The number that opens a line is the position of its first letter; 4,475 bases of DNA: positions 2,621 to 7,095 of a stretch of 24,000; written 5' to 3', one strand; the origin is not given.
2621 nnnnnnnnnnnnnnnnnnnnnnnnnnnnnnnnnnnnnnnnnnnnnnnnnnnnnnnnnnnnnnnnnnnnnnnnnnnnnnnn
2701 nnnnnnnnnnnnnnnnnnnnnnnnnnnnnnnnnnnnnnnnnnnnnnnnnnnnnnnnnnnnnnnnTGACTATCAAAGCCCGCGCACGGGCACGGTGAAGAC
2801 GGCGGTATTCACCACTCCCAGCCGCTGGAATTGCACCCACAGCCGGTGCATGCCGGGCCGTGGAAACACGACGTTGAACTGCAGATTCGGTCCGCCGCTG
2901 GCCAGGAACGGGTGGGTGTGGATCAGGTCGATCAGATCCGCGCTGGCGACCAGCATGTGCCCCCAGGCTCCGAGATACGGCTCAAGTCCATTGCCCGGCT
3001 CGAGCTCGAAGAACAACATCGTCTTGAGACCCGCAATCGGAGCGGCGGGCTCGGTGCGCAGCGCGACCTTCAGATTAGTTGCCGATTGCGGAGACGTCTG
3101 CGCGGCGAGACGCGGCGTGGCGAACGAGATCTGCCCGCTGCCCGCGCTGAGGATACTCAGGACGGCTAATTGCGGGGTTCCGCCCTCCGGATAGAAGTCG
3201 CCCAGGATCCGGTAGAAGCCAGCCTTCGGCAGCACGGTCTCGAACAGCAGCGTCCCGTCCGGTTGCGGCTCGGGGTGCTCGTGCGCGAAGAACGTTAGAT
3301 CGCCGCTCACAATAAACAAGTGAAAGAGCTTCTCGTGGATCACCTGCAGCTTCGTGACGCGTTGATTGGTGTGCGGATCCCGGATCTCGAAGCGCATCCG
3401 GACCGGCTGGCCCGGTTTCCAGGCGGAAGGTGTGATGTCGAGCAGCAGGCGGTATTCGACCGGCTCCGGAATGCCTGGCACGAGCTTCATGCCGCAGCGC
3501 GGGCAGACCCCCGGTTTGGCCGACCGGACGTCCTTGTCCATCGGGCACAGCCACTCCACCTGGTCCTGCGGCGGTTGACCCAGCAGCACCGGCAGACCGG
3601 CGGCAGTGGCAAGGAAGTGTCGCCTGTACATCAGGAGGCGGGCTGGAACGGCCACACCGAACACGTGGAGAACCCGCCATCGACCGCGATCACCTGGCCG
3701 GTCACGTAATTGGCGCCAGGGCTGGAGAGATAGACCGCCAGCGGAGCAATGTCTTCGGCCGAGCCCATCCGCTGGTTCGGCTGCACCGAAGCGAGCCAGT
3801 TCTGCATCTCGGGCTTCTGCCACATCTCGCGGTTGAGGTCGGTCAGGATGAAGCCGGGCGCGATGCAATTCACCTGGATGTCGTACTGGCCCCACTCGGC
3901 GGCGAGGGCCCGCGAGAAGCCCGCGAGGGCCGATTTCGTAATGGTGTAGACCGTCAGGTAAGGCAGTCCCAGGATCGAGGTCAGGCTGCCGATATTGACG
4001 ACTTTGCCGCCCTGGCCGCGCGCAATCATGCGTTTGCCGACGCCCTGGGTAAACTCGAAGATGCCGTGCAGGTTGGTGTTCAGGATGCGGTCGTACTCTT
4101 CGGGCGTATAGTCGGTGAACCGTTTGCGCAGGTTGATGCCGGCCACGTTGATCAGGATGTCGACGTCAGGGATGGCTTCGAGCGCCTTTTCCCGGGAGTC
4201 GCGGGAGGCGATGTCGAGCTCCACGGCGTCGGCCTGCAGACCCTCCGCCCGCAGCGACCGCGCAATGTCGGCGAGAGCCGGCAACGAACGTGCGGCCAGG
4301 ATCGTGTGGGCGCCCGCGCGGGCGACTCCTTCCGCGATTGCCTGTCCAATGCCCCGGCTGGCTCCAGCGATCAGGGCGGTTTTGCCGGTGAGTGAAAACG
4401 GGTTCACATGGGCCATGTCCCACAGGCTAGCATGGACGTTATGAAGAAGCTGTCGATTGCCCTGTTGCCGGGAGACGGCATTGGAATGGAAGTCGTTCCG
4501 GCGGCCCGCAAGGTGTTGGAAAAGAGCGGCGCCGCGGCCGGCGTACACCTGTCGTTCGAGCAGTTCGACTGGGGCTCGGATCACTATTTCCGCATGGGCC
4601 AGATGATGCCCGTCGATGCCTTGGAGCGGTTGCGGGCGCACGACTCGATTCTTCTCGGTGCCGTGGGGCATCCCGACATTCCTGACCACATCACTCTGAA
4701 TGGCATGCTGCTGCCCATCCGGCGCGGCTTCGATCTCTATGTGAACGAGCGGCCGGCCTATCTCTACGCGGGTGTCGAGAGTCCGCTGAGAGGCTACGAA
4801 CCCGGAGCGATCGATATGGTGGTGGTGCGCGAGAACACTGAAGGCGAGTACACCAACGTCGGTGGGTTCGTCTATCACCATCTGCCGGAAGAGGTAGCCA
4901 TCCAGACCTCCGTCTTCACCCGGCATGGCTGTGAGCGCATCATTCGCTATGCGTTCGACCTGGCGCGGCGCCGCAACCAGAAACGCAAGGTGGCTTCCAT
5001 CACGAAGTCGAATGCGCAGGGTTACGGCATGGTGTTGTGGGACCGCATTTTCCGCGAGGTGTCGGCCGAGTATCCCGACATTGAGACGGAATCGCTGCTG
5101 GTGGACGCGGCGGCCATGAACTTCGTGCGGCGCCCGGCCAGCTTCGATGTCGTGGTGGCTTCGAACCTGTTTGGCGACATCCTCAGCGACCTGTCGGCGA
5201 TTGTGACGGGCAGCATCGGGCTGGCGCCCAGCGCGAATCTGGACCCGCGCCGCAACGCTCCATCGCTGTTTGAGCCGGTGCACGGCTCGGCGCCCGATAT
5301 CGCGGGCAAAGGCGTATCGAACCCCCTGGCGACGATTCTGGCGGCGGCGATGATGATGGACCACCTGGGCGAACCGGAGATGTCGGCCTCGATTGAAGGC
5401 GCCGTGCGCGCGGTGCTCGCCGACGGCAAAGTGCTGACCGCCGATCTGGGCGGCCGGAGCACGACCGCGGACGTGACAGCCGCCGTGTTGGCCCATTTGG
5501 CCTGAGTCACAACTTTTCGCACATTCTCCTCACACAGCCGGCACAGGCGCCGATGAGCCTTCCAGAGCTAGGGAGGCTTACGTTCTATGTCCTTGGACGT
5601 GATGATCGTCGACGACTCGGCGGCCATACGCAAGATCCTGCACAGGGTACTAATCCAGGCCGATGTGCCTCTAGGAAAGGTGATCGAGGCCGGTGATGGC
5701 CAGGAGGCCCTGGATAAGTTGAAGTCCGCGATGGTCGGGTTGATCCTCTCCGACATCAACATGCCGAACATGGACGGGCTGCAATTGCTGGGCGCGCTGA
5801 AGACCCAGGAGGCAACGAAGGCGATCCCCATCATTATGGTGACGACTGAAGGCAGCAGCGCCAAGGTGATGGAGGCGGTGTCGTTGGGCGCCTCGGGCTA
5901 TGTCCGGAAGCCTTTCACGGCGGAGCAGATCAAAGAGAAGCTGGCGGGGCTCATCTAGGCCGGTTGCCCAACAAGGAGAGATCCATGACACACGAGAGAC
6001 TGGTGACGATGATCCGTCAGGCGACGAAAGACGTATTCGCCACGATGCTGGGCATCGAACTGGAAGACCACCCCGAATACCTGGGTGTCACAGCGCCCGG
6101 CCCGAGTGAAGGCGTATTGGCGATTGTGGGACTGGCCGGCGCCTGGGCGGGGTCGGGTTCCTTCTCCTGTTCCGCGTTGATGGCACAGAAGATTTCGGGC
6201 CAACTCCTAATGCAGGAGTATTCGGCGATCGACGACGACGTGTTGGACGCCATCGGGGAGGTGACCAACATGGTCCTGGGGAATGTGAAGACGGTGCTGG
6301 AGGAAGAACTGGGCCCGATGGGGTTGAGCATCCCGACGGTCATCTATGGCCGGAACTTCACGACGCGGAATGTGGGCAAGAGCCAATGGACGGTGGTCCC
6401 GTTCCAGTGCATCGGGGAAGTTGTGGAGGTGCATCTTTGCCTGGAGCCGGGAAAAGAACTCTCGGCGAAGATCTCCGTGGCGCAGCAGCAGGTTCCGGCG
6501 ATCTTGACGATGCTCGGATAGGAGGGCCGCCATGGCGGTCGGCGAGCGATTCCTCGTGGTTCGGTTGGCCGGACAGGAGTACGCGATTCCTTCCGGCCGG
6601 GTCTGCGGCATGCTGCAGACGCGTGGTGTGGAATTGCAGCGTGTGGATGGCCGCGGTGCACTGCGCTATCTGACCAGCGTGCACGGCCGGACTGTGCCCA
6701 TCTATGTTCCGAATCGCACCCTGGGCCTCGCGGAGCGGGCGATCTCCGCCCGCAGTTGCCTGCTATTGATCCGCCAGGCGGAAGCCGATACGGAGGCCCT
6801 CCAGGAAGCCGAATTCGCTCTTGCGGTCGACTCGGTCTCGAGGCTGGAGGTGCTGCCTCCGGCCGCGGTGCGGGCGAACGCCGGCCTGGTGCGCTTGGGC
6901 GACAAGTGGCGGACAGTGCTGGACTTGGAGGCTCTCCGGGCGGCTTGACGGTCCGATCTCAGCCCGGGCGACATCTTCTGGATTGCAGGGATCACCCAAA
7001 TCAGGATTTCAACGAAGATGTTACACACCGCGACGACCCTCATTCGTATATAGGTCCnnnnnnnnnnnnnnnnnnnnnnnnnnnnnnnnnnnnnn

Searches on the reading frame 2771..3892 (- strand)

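Call 16: search_protein_families(library=pfam, proteins=[window:2771-3892:-], max_evalue=0.001)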
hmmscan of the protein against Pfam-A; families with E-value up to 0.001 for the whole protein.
window:2771-3892:- (373 aa): 1 family
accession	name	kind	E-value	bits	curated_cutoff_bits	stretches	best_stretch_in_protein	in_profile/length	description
PF19335.5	HMBD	-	2.4e-08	34.2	23.6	1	114-139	2-27/28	Heavy metal binding domain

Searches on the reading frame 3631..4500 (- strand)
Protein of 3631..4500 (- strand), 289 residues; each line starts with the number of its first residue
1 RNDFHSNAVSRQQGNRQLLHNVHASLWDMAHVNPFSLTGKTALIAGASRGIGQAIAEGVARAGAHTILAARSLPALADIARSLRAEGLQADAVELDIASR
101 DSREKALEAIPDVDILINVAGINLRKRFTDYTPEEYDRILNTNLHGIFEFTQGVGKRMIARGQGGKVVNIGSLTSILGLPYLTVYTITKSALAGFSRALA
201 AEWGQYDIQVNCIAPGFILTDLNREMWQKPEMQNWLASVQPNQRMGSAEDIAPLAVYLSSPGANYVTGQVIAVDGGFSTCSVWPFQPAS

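Call 16: search_protein_families(library=pfam, proteins=[window:3631-4500:-], max_evalue=0.001)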
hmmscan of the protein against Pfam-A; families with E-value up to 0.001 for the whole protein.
window:3631-4500:- (289 aa): 4 families
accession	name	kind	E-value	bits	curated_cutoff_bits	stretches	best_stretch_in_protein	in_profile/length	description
PF13561.12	adh_short_C2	-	4.7e-55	187.2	27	1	46-278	1-236/236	Enoyl-(Acyl carrier protein) reductase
PF00106.31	adh_short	-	1.4e-48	165.4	26.6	1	40-229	1-193/195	short chain dehydrogenase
PF08659.16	KR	-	8.1e-11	42.6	22.6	1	41-199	2-163/180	KR domain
PF01370.27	Epimerase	-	0.001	19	20.9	0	42-127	1-78/240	NAD dependent epimerase/dehydratase family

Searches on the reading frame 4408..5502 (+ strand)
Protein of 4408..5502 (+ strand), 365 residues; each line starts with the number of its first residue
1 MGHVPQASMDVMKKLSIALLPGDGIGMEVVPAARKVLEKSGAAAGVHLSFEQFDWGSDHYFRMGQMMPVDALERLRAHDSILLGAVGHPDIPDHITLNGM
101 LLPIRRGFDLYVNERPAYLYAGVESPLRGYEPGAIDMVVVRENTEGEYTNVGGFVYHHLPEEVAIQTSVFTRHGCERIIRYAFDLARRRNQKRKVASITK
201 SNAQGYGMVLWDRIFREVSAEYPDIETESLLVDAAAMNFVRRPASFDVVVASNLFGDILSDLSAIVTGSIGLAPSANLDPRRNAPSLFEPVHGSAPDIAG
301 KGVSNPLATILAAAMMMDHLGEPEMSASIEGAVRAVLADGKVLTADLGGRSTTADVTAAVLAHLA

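Call 16: search_protein_families(library=pfam, proteins=[window:4408-5502:+], max_evalue=0.001)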
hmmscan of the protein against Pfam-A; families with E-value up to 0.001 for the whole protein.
window:4408-5502:+ (365 aa): 1 family
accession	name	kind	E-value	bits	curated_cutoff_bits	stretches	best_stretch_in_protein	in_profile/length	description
PF00180.25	Iso_dh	-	2.3e-100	336.7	27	1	17-360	2-348/348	Isocitrate/isopropylmalate dehydrogenase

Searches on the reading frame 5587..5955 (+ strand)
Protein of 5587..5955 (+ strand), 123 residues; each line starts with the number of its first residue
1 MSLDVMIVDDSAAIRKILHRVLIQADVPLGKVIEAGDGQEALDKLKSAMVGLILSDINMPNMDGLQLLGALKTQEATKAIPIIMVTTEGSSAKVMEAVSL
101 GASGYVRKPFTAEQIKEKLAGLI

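Call 16: search_protein_families(library=pfam, proteins=[window:5587-5955:+], max_evalue=0.001)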
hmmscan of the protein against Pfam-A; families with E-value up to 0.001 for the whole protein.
window:5587-5955:+ (123 aa): 1 family
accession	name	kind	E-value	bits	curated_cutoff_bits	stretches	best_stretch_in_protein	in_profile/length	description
PF00072.30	Response_reg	-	1.9e-28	99.3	30.2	1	5-119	1-110/111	Response regulator receiver domain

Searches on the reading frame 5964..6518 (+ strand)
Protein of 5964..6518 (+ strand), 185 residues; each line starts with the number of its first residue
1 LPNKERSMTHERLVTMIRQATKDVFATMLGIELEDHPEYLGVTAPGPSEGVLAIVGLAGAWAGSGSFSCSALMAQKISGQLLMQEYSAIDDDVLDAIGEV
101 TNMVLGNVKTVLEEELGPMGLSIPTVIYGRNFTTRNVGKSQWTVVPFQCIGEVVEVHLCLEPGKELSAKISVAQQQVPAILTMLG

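Call 16: search_protein_families(library=pfam, proteins=[window:5964-6518:+], max_evalue=0.001)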
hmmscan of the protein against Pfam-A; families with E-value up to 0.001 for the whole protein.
window:5964-6518:+ (185 aa): 2 families
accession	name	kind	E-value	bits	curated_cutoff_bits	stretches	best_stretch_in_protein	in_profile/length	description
PF13690.11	CheX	-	5.4e-21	74.9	27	1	51-148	1-94/94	Chemotaxis phosphatase CheX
PF04509.17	CheC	-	9.5e-05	22.7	22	1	93-117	2-26/38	CheC-like family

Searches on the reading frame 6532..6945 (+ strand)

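Call 16: search_protein_families(library=pfam, proteins=[window:6532-6945:+], max_evalue=0.001)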
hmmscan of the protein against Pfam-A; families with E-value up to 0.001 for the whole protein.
window:6532-6945:+ (138 aa): 1 family
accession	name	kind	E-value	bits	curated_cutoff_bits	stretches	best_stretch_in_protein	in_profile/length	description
PF01584.24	CheW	-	5.6e-09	36.2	23.5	1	7-117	2-103/138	CheW-like domain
